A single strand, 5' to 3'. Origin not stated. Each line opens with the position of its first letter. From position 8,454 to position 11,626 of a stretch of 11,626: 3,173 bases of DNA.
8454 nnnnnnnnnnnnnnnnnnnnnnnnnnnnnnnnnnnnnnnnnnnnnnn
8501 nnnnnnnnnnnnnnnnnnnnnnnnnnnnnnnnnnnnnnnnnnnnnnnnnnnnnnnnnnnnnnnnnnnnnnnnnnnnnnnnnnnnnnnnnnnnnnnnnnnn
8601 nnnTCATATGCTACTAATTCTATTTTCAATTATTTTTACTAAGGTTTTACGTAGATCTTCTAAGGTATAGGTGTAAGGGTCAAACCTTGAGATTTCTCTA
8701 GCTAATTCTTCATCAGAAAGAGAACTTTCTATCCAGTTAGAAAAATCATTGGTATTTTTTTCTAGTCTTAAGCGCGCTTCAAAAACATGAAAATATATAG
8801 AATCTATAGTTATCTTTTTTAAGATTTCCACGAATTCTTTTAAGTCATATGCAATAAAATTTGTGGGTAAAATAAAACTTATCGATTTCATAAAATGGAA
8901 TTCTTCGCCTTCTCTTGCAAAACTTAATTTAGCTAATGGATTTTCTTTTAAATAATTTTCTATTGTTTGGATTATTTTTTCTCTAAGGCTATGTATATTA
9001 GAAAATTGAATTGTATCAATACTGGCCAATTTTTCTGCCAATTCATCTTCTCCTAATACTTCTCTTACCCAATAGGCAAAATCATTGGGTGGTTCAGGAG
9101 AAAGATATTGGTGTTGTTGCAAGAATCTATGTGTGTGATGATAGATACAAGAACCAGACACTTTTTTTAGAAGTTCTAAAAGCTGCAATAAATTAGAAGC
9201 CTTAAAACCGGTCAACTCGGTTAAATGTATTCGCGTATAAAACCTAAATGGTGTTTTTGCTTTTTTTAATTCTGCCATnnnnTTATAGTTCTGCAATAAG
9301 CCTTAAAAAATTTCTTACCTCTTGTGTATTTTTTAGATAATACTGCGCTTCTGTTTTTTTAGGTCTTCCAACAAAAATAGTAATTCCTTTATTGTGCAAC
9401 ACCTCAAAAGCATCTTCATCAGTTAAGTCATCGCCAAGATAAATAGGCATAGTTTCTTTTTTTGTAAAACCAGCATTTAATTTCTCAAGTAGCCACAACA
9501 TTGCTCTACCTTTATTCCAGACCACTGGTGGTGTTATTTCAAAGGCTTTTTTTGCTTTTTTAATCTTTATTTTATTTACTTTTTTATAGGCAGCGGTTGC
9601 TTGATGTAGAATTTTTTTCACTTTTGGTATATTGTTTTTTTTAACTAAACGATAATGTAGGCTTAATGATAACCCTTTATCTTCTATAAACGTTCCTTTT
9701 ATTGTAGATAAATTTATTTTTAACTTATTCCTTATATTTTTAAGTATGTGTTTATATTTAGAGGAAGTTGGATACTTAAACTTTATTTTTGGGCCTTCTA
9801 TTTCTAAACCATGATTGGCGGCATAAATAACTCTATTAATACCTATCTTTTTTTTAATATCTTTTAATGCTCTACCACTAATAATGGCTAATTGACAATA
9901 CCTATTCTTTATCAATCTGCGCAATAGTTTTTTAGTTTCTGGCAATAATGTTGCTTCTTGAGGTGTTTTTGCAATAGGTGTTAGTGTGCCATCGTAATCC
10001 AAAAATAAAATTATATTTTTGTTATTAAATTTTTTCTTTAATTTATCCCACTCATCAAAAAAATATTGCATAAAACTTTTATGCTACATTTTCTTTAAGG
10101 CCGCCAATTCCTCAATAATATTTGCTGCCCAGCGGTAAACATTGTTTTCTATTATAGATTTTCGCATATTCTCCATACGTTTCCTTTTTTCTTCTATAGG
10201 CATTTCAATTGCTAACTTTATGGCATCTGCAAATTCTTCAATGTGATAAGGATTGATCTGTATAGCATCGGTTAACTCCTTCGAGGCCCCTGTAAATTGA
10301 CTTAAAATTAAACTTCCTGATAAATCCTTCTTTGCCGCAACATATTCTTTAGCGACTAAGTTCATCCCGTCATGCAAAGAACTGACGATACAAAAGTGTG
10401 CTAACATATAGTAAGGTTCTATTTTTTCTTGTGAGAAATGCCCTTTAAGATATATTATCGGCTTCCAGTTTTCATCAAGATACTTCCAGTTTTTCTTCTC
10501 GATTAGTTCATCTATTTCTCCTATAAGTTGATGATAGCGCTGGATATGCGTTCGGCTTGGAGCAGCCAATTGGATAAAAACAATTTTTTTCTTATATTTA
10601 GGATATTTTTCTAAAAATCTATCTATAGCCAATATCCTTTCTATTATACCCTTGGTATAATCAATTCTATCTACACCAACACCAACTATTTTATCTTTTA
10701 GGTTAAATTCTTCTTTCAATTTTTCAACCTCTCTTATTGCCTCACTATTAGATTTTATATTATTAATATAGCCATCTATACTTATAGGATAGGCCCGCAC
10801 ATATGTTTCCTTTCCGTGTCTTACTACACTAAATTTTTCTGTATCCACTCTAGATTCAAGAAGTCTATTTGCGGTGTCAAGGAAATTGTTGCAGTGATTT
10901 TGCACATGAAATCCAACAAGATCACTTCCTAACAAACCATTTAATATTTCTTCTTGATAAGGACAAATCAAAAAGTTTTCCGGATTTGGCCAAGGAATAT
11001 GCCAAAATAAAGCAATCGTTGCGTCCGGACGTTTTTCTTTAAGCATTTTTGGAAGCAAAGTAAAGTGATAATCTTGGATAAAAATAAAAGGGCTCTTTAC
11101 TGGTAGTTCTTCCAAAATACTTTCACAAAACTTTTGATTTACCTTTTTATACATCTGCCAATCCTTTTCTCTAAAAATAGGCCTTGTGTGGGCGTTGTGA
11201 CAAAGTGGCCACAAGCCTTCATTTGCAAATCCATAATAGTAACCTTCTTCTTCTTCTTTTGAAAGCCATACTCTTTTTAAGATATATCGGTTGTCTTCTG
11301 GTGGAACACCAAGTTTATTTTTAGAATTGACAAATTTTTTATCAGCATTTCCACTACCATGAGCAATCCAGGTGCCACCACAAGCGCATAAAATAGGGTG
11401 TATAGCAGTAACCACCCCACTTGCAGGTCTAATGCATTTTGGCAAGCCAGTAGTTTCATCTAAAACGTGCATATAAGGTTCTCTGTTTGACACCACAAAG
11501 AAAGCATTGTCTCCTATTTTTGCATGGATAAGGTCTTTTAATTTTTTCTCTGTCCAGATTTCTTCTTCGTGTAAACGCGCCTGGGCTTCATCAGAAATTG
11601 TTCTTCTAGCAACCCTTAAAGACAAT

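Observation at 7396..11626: Both trehalose biosynthesis routes fused into one operon with overlapping or near-overlapping stop/start codons: GT20 OtsA-like, OtsB, unknown protein, TreT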

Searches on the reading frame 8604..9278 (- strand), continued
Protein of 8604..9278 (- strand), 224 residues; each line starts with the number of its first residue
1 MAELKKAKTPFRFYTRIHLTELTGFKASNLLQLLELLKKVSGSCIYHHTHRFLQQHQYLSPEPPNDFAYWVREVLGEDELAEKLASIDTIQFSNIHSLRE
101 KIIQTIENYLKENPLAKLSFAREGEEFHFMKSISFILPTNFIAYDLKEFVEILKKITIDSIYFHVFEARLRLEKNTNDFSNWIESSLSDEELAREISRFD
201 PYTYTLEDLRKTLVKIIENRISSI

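Call 97: predict_structure(protein=P0123)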
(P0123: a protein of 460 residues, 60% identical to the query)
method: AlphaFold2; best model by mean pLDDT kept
length: 460 residues; sequences in the alignment: 1
mean_pLDDT: 43.9   pTM: 0.30
mean pLDDT of the five models: 43.9, 43.6, 43.4, 41.6, 40.8
residues with pLDDT >= 90: 0; 70-90: 18; 50-70: 158; < 50: 284
segments of 3 or more residues with pLDDT < 50: 41-62, 78-81, 106-139, 146-152, 169-267, 281-317, 328-335, 358-381, 394-419, 439-442
pLDDT, mean of each block of 10 residues (from residue 1): 67 63 65 56 37 41 51 50 52 52 47 40 31 43 48 53 54 31 22 23 26 24 25 24 25 27 45 61 37 29 31 42 48 49 68 59 29 29 57 46 31 38 57 58 56 73
secondary structure, 60 per line:
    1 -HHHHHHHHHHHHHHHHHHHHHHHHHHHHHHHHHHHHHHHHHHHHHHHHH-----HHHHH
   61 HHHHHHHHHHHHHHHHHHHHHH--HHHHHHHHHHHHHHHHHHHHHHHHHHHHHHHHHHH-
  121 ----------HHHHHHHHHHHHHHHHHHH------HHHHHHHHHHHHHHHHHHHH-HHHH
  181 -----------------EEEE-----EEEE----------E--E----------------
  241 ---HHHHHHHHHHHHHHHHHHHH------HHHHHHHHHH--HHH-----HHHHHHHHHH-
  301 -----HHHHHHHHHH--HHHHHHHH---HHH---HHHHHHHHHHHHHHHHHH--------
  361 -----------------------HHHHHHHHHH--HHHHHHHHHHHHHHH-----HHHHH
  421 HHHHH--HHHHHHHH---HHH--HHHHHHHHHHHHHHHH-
elements in order: H2-50 H56-82 H85-119 H131-149 H156-175 H177-180 E198-201 E207-210 H244-263 H270-279 H290-299 H306-315 H318-325 H335-352 H384-393 H396-410 H416-425 H428-435 H444-459
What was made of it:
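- Tried and rejected: A single-sequence AF2 run on fusion P0123 gave pLDDT 44 and is unusable (call 97).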

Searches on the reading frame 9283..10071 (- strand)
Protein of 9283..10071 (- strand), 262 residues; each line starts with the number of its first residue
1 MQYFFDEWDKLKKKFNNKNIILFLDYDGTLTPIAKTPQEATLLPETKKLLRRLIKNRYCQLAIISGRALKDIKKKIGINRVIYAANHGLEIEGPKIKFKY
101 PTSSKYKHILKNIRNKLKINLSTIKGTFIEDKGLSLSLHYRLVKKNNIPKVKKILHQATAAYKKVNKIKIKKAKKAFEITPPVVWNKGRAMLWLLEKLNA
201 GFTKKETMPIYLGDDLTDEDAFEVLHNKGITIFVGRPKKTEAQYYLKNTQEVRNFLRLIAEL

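Call 5: search_protein_families(library=pfam, proteins=[window:9283-10071:-], max_evalue=0.01)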
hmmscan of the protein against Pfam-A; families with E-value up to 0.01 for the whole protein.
window:9283-10071:- (262 aa): 2 families
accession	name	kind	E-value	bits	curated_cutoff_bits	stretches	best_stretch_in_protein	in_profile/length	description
PF02358.22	Trehalose_PPase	-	1e-44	152.9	27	1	23-247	1-232/235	Trehalose-phosphatase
PF05116.19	S6PP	-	0.0001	22.4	20.3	1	20-254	3-226/247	Sucrose-6F-phosphate phosphohydrolase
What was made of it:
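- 9283..10071 (-): otsB (trehalose-6-phosphate phosphatase, HAD-IIB). PF02358, E 1e-44 (call 5).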

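Call 6: search_protein_families(library=ncbifam, proteins=[window:9283-10071:-], max_evalue=0.01)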
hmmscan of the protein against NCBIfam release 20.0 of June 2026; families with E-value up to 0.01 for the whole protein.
window:9283-10071:- (262 aa): 8 families
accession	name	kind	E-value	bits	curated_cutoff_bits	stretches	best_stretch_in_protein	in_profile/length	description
TIGR00685.1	T6PP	equivalog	3.1e-50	171.4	68.05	1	19-260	3-249/250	trehalose-phosphatase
NF011071.0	PRK14501.1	equivalog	7.7e-47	160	634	1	13-260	487-725/729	bifunctional alpha,alpha-trehalose-phosphate synthase (UDP-forming)/trehalose-phosphatase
NF007560.0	PRK10187.1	equivalog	1.6e-29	103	327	1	18-260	13-244/266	trehalose-phosphatase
TIGR01484.1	HAD-SF-IIB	subfamily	7.5e-27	94.8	41.8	1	21-229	1-219/221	HAD-IIB family hydrolase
TIGR01482.1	SPP-subfamily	subfamily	1.7e-05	24.5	107.15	1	24-230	3-188/225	sucrose-phosphate phosphatase subfamily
TIGR01662.1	HAD-SF-IIIA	subfamily_domain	3.1e-05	24.1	44.6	1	21-102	2-84/141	HAD-IIIA family hydrolase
NF005228.0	PRK06725.1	equivalog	0.00066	18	991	1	64-155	164-251/571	acetolactate synthase large subunit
TIGR01485.1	SPP_plant-cyano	equivalog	0.0036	16.9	183.65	0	144-253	127-227/249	sucrose-phosphate phosphatase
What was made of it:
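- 9283..10071 (-): TIGR00685 T6PP equivalog scores 171.4 bits against a cut-off of 68.05 (call 6).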

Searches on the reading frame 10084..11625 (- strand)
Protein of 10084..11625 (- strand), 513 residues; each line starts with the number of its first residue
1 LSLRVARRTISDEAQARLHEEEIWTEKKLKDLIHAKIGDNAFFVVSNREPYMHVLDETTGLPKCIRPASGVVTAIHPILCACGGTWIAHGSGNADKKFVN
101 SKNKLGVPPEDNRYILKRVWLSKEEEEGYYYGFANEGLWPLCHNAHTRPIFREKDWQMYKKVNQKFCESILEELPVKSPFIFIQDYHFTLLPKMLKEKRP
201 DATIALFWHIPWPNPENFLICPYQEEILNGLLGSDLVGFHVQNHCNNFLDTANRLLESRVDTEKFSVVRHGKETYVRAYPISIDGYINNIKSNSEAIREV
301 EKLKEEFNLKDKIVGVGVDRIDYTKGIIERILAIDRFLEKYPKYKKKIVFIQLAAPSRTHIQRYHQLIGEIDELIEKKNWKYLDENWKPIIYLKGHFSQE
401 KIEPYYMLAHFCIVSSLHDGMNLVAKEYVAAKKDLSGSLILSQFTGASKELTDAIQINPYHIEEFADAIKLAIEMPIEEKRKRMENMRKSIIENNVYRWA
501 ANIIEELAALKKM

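Call 5: search_protein_families(library=pfam, proteins=[window:10084-11625:-], max_evalue=0.01)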
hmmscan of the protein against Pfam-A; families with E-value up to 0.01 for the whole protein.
window:10084-11625:- (513 aa): 3 families
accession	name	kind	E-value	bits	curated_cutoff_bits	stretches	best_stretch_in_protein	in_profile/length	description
PF00982.27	Glyco_transf_20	-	5.6e-122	408.3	32.5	1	42-508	3-472/473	Glycosyltransferase family 20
PF00534.26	Glycos_transf_1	-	0.00053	20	26.4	1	304-486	6-167/172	Glycosyl transferases group 1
PF13692.12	Glyco_trans_1_4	-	0.005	17.5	27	0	379-471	48-138/142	Glycosyl transferases group 1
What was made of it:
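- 10084..11626 (-): otsA (GT20 trehalose-6-phosphate synthase), 5'-truncated by the contig end. Only the last part of the linker and the catalytic domain are present. PF00982 matches end to end, E 5.6e-122 (call 5).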

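Call 6: search_protein_families(library=ncbifam, proteins=[window:10084-11625:-], max_evalue=0.01)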
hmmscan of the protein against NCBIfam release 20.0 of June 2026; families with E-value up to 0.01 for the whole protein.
window:10084-11625:- (513 aa): 5 families
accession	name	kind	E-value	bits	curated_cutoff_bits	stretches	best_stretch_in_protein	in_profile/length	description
NF011071.0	PRK14501.1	equivalog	1.9e-144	482.6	634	1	43-510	5-464/729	bifunctional alpha,alpha-trehalose-phosphate synthase (UDP-forming)/trehalose-phosphatase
TIGR02400.1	trehalose_OtsA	equivalog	6.2e-127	424.1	564.85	1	43-508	3-455/456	alpha,alpha-trehalose-phosphate synthase (UDP-forming)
TIGR02398.1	gluc_glyc_Psyn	equivalog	1.1e-86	291.4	569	2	273-509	247-482/487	glucosylglycerol-phosphate synthase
NF007513.0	PRK10117.1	equivalog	6.1e-77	259.5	759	1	68-510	21-454/474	alpha,alpha-trehalose-phosphate synthase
TIGR04047.1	MSMEG_0565_glyc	hypoth_equivalog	0.00089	18.4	259.85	1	391-503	259-364/373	MSMEG_0565 family glycosyltransferase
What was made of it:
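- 10084..11626 (-): NCBIfam OtsA scores 424 bits against GgpS 291 bits (call 6).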

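Call 11: search_solved_structures(query=window:10084-11625:-)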
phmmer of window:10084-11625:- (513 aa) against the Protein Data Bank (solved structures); distinct sequences matched with E-value up to 0.001: 23.
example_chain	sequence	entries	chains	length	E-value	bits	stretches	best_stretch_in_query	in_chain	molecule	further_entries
5jij_A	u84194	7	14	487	4.5e-87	295.8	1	37-510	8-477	Alpha,alpha-trehalose-phosphate synthase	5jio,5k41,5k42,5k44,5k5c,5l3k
5huv_A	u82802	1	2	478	8.9e-72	245.3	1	113-507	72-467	Alpha,alpha-trehalose-phosphate synthase [UDP-forming]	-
9niq_A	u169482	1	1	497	1.4e-71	244.7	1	113-507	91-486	Alpha,alpha-trehalose-phosphate synthase [UDP-forming]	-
5hut_A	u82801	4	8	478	1.4e-71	244.6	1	113-507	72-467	Alpha,alpha-trehalose-phosphate synthase [UDP-forming]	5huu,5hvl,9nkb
6jbi_A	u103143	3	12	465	2e-71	244.2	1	112-508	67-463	Trehalose-6-phosphate synthase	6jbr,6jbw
5hvo_A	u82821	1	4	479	2.1e-68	234.2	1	38-507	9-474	Alpha,alpha-trehalose-phosphate synthase (UDP-forming)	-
5hvm_A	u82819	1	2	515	2.6e-68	233.9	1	118-508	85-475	Alpha,alpha-trehalose-phosphate synthase (UDP-forming)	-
8fhw_A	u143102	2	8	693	1.4e-65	224.9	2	195-510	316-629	Alpha,alpha-trehalose-phosphate synthase (UDP-forming)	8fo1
1gz5_A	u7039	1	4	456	8.5e-63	215.7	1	68-508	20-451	ALPHA-TREHALOSE-PHOSPHATE SYNTHASE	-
6jak_A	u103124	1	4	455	8.8e-63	215.6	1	68-507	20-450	Trehalose-6-phosphate synthase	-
2wtx_A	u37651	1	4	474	9.6e-63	215.5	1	67-508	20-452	ALPHA, ALPHA-TREHALOSE-PHOSPHATE SYNTHASE [UDP-FORMING]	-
1uqt_A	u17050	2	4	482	1e-62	215.4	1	67-508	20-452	ALPHA, ALPHA-TREHALOSE-PHOSPHATE SYNTHASE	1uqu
5uof_A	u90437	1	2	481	9.4e-59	202.4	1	62-508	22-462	Alpha,alpha-trehalose-phosphate synthase (UDP-forming)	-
5hxa_A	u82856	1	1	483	1.8e-58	201.5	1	66-507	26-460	Alpha,alpha-trehalose-phosphate synthase (UDP-forming)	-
5v0t_A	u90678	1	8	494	1.4e-57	198.5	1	68-508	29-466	Alpha,alpha-trehalose-phosphate synthase (UDP-forming)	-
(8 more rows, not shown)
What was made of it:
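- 10084..11626 (-): The best PDB hit is mycobacterial OtsA 5jij, E 4.5e-87 (call 11).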
